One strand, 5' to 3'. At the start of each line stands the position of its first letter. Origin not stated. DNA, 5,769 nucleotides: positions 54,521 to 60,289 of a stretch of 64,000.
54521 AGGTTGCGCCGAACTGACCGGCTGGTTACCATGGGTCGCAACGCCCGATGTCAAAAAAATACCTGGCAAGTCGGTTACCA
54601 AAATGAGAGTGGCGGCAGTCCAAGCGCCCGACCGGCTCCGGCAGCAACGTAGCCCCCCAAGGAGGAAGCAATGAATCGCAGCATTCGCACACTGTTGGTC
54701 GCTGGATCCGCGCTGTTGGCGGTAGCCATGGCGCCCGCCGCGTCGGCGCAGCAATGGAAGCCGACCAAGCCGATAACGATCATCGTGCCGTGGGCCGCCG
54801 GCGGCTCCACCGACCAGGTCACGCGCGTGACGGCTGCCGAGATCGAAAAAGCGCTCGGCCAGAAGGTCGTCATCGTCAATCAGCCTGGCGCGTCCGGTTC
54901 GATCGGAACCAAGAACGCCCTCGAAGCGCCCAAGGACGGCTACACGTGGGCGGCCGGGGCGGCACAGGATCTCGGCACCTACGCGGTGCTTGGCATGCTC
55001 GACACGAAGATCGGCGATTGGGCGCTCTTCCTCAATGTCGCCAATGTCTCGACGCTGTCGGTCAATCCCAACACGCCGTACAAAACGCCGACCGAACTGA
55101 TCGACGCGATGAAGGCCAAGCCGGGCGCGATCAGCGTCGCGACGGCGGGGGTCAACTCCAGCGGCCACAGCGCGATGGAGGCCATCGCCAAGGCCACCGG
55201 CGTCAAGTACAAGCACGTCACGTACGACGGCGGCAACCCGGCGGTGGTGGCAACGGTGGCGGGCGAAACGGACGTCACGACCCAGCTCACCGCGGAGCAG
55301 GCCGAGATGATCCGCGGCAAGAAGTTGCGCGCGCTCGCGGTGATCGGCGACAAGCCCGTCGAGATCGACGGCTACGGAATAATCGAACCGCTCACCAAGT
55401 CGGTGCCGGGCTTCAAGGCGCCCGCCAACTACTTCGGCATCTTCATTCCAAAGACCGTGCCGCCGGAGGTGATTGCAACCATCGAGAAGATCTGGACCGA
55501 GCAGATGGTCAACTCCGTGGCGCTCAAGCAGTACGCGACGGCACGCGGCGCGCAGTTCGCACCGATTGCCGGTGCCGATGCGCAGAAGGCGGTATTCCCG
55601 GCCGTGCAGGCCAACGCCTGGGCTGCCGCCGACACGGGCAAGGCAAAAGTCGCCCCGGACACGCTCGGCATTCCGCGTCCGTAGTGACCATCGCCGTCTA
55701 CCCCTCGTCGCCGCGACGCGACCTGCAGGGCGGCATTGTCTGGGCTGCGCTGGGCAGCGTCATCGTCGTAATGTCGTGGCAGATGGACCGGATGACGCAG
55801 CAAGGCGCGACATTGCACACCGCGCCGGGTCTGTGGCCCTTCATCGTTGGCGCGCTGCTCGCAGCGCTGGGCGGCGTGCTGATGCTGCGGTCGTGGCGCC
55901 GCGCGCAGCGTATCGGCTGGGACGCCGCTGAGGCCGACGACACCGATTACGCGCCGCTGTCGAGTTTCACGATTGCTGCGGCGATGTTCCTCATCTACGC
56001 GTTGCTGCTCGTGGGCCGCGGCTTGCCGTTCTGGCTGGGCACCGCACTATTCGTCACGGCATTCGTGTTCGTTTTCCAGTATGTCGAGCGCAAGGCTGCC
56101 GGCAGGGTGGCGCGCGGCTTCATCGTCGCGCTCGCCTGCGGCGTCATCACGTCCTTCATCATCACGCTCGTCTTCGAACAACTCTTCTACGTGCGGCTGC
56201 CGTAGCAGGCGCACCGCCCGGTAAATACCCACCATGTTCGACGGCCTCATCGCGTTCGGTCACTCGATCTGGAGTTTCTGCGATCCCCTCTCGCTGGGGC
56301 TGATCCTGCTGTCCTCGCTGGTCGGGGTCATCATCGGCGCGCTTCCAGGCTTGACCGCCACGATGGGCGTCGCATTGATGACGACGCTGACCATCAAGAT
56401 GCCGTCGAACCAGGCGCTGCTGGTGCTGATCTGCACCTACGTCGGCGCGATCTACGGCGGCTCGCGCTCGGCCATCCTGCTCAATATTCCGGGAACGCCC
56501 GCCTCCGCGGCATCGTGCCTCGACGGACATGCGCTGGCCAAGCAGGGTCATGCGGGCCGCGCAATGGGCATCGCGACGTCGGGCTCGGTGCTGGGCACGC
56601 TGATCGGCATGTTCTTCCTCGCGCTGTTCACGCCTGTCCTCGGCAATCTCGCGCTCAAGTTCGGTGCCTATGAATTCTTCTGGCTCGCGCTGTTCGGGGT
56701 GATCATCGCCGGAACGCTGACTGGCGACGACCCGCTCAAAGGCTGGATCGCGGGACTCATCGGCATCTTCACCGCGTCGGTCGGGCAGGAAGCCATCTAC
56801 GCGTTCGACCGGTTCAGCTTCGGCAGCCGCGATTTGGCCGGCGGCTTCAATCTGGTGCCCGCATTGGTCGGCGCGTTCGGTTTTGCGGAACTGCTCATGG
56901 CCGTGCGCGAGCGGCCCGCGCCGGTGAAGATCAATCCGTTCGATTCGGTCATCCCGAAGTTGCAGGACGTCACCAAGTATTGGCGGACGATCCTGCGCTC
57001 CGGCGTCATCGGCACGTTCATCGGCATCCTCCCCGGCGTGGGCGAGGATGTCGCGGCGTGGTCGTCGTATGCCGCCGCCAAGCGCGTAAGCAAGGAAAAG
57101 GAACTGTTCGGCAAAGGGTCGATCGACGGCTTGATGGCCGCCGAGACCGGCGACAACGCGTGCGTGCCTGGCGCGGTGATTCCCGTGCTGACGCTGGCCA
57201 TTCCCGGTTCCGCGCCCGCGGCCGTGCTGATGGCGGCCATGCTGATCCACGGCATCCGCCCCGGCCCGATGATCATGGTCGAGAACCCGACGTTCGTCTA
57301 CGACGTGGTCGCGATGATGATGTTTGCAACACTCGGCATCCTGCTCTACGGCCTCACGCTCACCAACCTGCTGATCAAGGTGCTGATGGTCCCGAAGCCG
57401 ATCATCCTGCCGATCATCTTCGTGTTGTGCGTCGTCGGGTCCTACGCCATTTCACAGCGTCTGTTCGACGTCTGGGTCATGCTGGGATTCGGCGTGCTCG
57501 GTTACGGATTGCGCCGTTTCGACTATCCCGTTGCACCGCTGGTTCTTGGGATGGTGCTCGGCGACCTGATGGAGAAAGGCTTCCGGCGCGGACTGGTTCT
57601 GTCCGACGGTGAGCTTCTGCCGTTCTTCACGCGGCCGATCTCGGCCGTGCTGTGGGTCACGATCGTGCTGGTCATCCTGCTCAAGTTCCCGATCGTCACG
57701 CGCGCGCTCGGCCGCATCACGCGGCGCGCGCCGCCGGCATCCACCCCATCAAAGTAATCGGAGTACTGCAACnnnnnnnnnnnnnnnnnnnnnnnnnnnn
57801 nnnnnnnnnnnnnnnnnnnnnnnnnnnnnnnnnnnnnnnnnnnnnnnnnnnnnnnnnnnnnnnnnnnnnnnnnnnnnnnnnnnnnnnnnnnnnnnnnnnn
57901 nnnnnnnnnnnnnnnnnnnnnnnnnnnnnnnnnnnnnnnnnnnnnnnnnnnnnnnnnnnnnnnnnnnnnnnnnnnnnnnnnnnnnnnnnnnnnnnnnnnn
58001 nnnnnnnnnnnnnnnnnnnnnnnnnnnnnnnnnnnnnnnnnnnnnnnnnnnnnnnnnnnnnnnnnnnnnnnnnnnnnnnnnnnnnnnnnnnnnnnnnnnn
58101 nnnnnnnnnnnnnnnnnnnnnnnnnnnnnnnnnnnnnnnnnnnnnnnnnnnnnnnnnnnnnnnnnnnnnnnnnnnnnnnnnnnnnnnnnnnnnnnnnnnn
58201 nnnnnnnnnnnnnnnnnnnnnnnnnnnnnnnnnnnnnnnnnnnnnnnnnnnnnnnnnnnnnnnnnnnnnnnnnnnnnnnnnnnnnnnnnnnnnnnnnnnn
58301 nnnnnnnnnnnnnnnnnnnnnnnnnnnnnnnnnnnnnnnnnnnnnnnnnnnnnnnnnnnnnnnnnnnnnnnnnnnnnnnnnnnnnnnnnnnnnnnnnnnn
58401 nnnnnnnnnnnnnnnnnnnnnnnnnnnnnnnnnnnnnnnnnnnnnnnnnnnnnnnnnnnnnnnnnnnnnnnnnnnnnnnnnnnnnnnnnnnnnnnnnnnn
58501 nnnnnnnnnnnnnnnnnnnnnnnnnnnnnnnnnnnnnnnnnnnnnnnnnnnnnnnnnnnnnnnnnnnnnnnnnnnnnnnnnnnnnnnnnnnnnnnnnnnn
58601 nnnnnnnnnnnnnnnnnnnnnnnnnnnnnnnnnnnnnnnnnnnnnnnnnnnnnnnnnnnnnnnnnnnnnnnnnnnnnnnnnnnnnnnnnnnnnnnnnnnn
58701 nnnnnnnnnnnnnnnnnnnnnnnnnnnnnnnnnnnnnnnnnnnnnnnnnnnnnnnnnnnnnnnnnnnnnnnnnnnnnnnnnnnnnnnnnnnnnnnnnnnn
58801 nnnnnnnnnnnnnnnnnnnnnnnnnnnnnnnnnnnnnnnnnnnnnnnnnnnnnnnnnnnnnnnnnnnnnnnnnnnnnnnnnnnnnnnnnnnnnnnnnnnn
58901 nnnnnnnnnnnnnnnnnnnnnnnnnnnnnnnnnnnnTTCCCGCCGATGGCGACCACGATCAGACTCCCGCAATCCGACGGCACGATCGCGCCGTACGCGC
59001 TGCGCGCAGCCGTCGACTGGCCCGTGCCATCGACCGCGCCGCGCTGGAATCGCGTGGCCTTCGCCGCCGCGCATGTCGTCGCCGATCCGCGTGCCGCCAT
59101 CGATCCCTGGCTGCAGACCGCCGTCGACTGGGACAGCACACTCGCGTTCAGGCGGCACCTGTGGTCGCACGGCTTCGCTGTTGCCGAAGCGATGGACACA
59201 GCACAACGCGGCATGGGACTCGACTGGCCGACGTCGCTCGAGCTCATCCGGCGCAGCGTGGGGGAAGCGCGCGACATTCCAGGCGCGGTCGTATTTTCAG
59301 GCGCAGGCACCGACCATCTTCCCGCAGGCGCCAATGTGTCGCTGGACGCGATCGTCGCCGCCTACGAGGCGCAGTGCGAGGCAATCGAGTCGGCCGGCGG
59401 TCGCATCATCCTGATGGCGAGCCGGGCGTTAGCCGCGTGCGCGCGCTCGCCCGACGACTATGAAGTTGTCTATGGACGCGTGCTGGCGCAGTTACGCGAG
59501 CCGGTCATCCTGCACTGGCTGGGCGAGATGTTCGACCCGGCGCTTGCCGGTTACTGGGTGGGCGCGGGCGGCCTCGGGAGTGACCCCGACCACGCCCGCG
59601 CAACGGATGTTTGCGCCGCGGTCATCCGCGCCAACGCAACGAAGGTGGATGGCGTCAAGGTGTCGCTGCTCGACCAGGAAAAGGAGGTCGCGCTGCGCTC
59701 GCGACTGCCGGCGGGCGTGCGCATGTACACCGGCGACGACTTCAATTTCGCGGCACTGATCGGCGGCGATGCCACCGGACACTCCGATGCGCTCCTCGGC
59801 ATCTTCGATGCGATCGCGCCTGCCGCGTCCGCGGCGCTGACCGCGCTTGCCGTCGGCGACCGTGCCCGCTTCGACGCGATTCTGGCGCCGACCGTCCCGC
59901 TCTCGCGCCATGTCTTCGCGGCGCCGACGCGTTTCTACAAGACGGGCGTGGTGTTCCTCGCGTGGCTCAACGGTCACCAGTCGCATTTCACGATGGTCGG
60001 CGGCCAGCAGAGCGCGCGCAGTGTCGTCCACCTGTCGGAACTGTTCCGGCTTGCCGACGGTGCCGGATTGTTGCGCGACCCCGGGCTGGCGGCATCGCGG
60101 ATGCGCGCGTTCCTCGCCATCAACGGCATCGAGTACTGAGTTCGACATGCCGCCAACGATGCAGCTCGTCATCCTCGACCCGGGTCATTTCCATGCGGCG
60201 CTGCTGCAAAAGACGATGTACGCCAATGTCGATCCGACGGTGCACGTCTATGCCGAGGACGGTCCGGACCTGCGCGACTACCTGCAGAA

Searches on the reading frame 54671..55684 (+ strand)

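Call 80: search_protein_families(library=pfam, proteins=[window:54671-55684:+], max_evalue=0.00001)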
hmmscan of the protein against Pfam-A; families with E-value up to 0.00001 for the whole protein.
window:54671-55684:+ (337 aa): 1 family
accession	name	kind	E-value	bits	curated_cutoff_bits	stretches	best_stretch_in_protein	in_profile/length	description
PF03401.19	TctC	-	2.2e-29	103.3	27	1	50-288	1-238/274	Tripartite tricarboxylate transporter family receptor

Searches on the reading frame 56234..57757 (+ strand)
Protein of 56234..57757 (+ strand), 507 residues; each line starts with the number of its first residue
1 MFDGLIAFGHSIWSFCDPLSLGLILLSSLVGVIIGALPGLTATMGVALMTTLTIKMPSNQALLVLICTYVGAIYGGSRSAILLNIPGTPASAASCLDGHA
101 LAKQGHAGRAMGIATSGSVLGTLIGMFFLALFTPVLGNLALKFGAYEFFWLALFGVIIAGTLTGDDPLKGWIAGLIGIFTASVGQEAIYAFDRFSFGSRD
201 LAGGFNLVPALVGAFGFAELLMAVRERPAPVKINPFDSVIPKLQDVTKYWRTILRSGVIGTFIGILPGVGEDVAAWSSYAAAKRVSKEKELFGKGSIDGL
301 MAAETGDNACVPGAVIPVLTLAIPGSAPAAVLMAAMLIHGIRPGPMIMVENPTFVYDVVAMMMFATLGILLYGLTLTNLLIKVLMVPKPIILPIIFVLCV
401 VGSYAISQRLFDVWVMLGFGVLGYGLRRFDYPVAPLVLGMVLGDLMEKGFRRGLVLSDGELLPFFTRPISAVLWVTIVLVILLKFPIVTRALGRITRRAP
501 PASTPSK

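Call 80: search_protein_families(library=pfam, proteins=[window:56234-57757:+], max_evalue=0.00001)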
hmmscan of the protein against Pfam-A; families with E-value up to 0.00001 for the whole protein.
window:56234-57757:+ (507 aa): 1 family
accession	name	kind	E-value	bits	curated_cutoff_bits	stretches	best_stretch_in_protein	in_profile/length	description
PF01970.21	TctA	-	1.2e-140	469.4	28.9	1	21-438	1-423/423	Tripartite tricarboxylate transporter TctA family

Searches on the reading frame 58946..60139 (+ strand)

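Call 80: search_protein_families(library=pfam, proteins=[window:58946-60139:+], max_evalue=0.00001)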
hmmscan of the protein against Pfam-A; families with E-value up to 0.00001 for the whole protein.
window:58946-60139:+ (397 aa): 1 family
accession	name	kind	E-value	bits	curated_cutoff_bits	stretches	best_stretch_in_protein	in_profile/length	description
PF06187.17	DUF993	-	1.9e-181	603.5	24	1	5-395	1-382/382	Protein of unknown function (DUF993)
